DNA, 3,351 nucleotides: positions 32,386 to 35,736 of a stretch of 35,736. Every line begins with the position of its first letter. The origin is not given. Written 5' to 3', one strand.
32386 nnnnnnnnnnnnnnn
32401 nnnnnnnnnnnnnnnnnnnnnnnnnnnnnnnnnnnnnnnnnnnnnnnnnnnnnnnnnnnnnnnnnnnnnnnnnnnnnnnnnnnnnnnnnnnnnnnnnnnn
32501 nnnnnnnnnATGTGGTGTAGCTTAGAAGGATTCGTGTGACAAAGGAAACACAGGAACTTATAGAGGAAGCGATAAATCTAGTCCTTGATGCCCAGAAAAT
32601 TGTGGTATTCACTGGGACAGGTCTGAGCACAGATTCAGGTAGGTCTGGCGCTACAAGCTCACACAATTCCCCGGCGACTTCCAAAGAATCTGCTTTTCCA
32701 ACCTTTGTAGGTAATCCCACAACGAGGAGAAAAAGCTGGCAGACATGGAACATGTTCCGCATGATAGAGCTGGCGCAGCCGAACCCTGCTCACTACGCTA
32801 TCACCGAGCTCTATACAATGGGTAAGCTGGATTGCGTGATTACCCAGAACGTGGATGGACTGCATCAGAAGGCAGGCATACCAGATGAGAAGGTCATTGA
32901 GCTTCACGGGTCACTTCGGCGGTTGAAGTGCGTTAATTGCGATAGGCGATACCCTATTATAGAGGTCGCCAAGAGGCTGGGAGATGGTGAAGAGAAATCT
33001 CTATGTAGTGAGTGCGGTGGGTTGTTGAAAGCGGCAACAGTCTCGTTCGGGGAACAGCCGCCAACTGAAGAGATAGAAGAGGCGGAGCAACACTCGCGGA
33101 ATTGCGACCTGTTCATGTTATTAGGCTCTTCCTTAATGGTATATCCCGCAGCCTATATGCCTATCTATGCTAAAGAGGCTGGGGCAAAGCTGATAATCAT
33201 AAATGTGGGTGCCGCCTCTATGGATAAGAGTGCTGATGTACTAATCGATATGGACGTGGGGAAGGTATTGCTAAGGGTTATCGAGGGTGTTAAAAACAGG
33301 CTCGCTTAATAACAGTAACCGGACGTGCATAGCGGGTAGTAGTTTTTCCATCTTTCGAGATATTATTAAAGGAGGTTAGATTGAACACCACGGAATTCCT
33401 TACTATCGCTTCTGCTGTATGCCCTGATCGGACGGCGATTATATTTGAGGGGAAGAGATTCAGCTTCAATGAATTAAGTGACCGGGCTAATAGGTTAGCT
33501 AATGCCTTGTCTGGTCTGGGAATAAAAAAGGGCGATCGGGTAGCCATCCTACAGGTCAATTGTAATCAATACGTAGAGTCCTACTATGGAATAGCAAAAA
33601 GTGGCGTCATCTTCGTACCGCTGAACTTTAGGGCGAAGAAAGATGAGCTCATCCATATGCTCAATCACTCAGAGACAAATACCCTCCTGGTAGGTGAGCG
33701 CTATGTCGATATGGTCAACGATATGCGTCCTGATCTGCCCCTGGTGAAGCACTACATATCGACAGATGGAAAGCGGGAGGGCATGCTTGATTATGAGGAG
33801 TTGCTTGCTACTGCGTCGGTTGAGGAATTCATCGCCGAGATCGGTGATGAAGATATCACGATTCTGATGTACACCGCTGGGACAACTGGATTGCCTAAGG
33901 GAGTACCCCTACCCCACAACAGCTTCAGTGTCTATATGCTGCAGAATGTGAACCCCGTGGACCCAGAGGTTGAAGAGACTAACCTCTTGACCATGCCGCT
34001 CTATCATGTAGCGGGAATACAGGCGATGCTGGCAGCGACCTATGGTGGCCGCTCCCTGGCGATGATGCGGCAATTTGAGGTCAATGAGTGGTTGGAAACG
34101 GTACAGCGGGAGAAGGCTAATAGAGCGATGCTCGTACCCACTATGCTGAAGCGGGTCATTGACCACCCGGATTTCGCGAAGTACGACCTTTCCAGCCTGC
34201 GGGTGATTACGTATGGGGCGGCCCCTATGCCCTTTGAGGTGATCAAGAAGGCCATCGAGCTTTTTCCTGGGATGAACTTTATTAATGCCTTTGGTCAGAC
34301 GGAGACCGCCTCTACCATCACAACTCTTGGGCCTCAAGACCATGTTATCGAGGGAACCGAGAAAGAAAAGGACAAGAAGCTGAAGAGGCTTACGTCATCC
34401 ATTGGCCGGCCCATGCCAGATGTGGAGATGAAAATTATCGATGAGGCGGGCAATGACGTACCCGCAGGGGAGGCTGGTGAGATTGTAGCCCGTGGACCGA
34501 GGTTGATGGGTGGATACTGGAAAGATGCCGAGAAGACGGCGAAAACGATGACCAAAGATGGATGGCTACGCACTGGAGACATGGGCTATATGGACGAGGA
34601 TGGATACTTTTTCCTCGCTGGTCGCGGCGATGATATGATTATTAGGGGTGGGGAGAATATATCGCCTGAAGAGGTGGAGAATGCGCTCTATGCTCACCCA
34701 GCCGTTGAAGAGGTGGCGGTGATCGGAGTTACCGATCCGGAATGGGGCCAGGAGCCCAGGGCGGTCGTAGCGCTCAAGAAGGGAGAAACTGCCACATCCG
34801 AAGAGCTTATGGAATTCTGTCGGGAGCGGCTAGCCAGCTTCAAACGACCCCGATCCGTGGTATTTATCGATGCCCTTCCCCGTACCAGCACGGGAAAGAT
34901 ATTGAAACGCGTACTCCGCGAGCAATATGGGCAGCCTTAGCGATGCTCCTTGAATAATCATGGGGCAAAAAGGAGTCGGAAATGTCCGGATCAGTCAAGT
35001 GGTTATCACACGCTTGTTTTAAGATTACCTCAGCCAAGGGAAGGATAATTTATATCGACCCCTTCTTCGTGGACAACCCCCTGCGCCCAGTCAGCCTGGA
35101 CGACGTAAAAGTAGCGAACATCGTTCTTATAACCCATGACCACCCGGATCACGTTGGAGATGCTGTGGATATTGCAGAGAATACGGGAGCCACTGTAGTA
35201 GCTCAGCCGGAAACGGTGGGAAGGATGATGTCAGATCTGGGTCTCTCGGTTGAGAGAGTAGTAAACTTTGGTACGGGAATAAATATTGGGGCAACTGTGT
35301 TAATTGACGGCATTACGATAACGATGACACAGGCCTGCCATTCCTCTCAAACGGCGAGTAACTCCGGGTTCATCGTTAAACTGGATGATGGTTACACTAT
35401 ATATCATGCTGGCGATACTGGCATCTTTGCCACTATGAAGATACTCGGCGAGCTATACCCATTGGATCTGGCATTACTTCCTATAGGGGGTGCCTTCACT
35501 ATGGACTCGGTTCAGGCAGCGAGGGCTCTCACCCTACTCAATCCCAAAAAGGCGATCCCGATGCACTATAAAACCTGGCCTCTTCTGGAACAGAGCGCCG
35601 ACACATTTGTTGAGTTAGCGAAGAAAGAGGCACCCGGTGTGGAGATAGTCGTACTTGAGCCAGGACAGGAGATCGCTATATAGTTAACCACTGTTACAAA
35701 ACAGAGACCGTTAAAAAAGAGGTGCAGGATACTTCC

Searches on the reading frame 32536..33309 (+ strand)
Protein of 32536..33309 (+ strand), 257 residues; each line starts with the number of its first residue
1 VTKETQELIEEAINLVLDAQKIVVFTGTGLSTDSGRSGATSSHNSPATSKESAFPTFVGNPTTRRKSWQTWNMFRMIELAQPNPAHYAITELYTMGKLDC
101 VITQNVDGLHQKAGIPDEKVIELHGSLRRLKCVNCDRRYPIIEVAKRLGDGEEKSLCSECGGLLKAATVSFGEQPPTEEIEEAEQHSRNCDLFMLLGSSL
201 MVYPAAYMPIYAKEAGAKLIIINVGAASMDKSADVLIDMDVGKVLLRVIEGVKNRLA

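Call 27: search_protein_families(library=pfam, proteins=[window:32536-33309:+], max_evalue=0.00001)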
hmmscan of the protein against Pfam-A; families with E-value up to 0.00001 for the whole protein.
window:32536-33309:+ (257 aa): 1 family
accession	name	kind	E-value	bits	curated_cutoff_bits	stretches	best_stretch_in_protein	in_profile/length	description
PF02146.23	SIR2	-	6.4e-36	124.4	24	1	28-204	2-180/180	Sir2 family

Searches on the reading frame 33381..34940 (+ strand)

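Call 27: search_protein_families(library=pfam, proteins=[window:33381-34940:+], max_evalue=0.00001)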
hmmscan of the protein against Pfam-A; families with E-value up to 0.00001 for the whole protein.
window:33381-34940:+ (519 aa): 2 families
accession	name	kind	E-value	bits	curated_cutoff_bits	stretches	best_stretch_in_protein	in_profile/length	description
PF00501.34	AMP-binding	-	6.7e-87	292.2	29.9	1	12-380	6-384/384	AMP-binding enzyme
PF13193.12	AMP-binding_C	-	3e-25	89.4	24.5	1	431-506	1-76/76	AMP-binding enzyme C-terminal domain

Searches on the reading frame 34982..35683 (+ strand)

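Call 27: search_protein_families(library=pfam, proteins=[window:34982-35683:+], max_evalue=0.00001)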
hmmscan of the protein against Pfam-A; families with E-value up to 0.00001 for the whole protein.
window:34982-35683:+ (233 aa): 3 families
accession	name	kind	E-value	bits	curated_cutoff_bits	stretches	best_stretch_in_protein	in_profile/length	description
PF12706.13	Lactamase_B_2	-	1.1e-27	97.4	27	1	23-196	3-200/200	Beta-lactamase superfamily domain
PF13483.12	Lactamase_B_3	-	1.7e-26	93.5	24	1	5-195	2-160/160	Beta-lactamase superfamily domain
PF00753.33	Lactamase_B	-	2.5e-06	28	22.7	1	47-86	46-85/196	Metallo-beta-lactamase superfamily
